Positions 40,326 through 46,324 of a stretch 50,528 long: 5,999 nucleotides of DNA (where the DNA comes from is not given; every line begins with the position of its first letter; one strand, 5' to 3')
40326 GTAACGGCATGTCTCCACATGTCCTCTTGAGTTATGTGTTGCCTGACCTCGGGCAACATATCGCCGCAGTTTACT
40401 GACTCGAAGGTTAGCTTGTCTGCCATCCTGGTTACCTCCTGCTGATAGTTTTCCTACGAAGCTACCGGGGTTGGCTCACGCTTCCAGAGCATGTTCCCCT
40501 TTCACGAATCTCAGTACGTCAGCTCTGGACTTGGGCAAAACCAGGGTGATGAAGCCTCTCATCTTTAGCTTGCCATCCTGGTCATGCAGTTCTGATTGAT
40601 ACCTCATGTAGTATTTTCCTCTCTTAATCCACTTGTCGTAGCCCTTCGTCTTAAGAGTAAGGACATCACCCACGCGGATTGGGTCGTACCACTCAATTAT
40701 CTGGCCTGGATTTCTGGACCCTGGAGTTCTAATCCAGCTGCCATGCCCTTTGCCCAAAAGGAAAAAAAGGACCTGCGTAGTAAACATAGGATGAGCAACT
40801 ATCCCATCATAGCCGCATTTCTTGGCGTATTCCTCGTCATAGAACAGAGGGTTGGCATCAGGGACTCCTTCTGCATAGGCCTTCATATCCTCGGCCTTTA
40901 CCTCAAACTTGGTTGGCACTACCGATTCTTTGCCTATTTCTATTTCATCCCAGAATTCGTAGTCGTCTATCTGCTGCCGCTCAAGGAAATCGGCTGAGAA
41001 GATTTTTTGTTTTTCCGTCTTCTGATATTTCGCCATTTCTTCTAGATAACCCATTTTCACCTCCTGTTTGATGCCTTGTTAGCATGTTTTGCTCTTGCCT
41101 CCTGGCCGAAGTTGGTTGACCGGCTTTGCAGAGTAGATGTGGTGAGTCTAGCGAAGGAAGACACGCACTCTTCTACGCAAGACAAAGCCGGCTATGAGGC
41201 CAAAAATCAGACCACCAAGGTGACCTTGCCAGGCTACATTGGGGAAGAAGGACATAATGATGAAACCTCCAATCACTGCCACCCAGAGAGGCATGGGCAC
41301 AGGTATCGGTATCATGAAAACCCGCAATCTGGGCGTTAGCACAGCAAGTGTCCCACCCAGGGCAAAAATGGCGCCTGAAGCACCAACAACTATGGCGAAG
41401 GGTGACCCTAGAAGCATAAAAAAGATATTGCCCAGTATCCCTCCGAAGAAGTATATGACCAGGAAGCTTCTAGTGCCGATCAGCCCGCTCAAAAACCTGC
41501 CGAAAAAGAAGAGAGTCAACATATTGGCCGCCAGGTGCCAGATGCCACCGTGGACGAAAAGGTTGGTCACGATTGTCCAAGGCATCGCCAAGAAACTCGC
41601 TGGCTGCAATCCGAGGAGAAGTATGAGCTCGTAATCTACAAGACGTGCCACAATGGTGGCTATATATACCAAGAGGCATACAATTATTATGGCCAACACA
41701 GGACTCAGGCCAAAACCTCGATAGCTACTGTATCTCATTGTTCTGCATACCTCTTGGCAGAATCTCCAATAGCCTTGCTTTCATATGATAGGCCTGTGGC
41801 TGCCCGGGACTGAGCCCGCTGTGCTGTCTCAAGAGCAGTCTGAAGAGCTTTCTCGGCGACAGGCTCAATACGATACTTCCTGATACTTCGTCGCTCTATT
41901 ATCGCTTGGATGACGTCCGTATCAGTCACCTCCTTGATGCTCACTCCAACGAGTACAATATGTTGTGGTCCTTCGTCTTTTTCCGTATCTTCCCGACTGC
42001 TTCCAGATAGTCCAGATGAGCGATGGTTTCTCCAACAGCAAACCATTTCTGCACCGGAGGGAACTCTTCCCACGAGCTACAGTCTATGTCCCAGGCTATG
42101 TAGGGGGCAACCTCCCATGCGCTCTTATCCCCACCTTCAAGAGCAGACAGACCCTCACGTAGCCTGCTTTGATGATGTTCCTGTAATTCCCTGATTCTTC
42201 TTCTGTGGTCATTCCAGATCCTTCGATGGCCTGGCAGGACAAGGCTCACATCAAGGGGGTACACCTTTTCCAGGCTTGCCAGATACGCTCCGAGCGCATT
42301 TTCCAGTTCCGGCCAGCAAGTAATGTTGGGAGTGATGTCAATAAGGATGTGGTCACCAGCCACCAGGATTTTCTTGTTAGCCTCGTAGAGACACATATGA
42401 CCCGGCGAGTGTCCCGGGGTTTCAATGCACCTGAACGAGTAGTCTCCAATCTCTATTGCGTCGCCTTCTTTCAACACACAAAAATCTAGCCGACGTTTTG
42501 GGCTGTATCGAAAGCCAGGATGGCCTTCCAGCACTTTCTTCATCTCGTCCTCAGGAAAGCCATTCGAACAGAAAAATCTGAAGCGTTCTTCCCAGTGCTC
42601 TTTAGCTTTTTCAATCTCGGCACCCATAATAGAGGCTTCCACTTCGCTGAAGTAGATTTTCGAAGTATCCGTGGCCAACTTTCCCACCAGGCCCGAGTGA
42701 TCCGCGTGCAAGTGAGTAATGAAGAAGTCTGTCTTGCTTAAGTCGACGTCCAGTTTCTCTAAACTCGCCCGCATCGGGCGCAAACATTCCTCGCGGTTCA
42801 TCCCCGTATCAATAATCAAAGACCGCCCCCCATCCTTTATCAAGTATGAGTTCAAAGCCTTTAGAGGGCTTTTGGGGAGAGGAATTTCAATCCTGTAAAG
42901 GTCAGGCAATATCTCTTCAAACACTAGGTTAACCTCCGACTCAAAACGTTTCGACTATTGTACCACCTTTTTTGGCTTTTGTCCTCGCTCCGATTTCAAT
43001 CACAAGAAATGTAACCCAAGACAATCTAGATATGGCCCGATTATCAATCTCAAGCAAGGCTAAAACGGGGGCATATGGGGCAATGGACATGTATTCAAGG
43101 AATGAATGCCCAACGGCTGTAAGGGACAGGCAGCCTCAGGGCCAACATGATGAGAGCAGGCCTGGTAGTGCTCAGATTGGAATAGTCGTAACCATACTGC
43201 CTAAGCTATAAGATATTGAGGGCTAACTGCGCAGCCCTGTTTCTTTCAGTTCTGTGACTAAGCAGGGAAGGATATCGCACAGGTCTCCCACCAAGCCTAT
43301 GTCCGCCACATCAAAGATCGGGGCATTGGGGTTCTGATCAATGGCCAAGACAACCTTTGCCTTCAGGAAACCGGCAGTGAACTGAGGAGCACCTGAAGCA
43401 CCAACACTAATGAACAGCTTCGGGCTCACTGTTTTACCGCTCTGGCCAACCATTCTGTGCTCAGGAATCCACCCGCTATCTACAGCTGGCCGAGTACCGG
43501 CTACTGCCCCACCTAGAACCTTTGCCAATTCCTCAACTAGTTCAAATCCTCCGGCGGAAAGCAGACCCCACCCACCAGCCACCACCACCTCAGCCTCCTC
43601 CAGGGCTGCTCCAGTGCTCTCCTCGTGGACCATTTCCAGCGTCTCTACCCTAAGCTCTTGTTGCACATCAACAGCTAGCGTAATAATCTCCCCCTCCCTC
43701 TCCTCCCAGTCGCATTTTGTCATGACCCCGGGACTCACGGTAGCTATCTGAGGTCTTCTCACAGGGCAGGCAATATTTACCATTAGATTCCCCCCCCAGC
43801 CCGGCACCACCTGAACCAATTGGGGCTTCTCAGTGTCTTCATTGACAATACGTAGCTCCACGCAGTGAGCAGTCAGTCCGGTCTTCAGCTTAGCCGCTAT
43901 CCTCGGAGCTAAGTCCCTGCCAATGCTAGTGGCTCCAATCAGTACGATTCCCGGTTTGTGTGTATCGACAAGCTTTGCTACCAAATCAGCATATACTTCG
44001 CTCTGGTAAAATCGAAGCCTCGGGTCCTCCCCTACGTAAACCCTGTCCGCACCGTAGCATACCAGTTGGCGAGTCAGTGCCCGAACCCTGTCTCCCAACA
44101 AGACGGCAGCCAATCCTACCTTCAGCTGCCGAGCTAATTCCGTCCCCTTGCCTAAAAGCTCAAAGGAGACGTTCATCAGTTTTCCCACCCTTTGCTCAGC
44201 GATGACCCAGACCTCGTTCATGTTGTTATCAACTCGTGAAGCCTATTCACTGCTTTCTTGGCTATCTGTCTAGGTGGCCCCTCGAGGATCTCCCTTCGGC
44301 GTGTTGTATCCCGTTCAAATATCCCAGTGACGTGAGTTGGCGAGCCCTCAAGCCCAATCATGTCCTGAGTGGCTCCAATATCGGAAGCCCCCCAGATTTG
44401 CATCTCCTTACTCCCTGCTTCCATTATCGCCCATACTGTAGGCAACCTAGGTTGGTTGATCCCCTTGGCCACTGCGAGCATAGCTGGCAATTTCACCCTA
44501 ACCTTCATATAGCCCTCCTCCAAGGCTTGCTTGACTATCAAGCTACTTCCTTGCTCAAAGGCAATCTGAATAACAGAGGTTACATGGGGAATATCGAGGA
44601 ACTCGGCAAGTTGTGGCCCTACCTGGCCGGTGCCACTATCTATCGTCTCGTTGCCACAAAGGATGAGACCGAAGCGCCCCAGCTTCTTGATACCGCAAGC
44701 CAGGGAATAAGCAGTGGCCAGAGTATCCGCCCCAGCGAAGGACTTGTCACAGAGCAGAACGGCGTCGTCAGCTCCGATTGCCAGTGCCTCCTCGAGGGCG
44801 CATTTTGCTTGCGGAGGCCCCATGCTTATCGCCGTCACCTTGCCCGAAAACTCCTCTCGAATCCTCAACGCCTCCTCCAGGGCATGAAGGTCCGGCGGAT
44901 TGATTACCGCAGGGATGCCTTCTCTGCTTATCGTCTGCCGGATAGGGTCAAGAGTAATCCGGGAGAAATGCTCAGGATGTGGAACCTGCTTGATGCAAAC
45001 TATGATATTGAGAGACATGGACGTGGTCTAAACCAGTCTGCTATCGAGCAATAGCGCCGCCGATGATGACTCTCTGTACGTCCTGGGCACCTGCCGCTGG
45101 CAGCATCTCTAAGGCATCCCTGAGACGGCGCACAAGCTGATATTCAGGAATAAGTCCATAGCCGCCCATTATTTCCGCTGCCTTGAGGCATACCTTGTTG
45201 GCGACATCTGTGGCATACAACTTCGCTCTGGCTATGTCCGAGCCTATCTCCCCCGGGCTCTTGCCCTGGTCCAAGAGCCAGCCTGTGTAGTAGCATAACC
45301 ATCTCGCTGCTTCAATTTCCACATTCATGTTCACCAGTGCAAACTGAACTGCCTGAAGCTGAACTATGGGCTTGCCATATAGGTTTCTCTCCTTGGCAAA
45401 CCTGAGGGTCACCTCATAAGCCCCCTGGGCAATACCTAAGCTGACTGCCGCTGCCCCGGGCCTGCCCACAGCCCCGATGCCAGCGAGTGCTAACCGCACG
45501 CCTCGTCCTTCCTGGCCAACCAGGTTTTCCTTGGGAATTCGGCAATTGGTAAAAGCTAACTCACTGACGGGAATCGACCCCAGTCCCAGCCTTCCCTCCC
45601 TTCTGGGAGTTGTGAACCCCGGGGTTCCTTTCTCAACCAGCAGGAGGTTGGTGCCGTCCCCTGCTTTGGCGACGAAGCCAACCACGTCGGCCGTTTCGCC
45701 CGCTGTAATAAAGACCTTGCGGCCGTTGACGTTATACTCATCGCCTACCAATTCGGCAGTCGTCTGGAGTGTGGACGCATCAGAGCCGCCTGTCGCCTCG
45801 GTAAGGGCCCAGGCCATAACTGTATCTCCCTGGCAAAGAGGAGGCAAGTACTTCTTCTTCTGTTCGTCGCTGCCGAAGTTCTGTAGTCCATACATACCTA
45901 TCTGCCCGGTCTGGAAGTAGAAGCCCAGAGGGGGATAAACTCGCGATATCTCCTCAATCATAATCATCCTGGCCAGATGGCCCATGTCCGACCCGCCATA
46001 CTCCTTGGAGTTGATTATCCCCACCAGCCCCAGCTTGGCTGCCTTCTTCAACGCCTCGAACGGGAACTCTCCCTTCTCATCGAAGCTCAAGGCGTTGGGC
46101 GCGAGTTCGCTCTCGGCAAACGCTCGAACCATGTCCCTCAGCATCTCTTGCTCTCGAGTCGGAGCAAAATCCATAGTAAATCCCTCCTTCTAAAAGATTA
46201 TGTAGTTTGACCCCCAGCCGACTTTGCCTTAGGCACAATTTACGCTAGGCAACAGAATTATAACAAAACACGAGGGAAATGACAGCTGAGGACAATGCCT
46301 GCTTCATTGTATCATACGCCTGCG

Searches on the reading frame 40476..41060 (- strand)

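Call 10: search_protein_families(library=pfam, proteins=[window:40476-41060:-])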
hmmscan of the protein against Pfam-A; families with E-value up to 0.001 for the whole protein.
window:40476-41060:- (194 aa): 2 families
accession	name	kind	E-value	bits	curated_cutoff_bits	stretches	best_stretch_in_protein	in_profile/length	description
PF13452.11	FAS1_DH_region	-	2.9e-12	47.3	22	1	42-164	3-127/132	FAS1-like, dehydratase domain region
PF01575.25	MaoC_dehydratas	-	4.6e-06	26.7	27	1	48-139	12-100/123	MaoC like domain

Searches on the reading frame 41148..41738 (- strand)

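Call 10: search_protein_families(library=pfam, proteins=[window:41148-41738:-])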
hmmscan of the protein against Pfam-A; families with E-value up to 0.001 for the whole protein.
window:41148-41738:- (196 aa): 2 families
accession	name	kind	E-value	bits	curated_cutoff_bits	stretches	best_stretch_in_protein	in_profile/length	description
PF01694.28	Rhomboid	-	1.7e-30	106.5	22.6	1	52-189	3-142/143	Rhomboid domain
PF08551.15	DUF1751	-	1.9e-06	28.8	22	1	46-134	1-90/99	Eukaryotic integral membrane protein (DUF1751)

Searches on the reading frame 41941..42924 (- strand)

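Call 10: search_protein_families(library=pfam, proteins=[window:41941-42924:-])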
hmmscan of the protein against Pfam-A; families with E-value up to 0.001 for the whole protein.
window:41941-42924:- (327 aa): 3 families
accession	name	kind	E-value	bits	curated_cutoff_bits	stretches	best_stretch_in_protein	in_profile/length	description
PF00753.33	Lactamase_B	-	1.7e-21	77.5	22.7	1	25-233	7-196/196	Metallo-beta-lactamase superfamily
PF21221.3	B_lactamase-like_C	-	4.6e-06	26.7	27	1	290-312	23-45/46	Metallo-beta-lactamase-like, C-terminal domain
PF19583.5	ODP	-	2.5e-05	24.7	27.2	0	150-191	92-135/194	ODP family beta lactamase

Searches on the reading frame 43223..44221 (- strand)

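Call 10: search_protein_families(library=pfam, proteins=[window:43223-44221:-])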
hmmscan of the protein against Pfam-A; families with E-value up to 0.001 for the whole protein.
window:43223-44221:- (332 aa): 2 families
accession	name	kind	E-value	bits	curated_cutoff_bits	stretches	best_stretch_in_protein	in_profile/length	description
PF01012.27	ETF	-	1.2e-39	136.4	26.7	1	4-185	1-179/181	Electron transfer flavoprotein domain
PF00766.25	ETF_alpha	-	3.7e-30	104.2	27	1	207-285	2-80/81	Electron transfer flavoprotein FAD-binding domain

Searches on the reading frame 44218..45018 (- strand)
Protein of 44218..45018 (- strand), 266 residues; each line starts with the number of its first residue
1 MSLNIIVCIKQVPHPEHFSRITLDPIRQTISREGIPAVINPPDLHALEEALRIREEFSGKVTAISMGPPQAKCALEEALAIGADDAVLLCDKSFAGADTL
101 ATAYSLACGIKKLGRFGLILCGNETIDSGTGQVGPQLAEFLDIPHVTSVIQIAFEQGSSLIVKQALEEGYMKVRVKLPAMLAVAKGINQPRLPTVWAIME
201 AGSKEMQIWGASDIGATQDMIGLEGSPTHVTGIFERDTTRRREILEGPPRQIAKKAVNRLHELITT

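Call 10: search_protein_families(library=pfam, proteins=[window:44218-45018:-])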
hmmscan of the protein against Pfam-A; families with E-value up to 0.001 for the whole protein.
window:44218-45018:- (266 aa): 1 family
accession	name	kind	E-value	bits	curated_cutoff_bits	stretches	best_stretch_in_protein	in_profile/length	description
PF01012.27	ETF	-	1.1e-41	143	26.7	1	29-213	3-180/181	Electron transfer flavoprotein domain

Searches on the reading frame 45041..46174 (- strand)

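Call 37: search_protein_families(library=pfam, proteins=[window:45041-46174:-], max_evalue=0.00001)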
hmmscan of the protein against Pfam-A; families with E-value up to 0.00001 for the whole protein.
window:45041-46174:- (377 aa): 4 families
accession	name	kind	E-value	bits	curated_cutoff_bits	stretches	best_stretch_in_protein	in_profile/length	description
PF02771.21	Acyl-CoA_dh_N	-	2.6e-35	121.6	22.9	1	6-117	1-113/113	Acyl-CoA dehydrogenase, N-terminal domain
PF00441.29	Acyl-CoA_dh_1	-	1.5e-32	113.2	22.4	1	223-373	1-147/150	Acyl-CoA dehydrogenase, C-terminal domain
PF02770.24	Acyl-CoA_dh_M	-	1.2e-18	67.5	33.3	1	121-211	1-97/97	Acyl-CoA dehydrogenase, middle domain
PF08028.16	Acyl-CoA_dh_2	-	5.7e-15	56.2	22.7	1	241-354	3-123/134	Acyl-CoA dehydrogenase, C-terminal domain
